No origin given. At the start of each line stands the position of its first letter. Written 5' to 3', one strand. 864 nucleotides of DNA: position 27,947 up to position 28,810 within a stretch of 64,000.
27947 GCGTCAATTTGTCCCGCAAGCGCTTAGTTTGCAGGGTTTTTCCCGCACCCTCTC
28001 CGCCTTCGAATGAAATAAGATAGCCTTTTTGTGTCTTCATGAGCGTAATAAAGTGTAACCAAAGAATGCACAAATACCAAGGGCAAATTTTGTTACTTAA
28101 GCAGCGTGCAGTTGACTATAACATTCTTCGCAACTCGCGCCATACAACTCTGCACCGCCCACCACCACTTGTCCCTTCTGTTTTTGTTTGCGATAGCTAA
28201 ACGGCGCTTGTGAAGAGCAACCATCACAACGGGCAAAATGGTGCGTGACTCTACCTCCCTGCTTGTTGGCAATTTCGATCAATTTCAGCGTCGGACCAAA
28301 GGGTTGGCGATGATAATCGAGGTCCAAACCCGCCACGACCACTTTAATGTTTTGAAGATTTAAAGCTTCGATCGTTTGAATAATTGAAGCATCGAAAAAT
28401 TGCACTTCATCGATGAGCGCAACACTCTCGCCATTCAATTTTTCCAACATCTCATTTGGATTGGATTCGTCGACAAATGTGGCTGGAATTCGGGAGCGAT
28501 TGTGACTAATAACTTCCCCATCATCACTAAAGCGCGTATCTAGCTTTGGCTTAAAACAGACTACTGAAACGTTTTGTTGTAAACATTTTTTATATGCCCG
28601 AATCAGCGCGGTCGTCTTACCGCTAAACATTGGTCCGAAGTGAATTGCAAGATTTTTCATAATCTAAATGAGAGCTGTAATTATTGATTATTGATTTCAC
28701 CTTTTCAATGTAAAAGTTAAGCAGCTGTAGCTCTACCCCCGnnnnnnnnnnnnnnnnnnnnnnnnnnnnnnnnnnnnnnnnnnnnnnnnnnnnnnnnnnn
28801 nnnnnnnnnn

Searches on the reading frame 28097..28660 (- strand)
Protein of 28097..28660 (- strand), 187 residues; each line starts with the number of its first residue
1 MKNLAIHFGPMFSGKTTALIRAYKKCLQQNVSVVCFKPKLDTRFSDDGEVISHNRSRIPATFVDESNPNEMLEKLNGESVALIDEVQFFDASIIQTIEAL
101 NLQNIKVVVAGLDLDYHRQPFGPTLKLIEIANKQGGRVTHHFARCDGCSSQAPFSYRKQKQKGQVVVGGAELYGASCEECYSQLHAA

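Call 58: search_protein_families(library=pfam, proteins=[window:28097-28660:-], max_evalue=0.001)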
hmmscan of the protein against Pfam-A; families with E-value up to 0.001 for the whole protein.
window:28097-28660:- (187 aa): 1 family
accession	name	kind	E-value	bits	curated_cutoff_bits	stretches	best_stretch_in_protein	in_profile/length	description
PF00265.24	TK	-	3.8e-39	134.8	20.6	1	4-181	3-176/176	Thymidine kinase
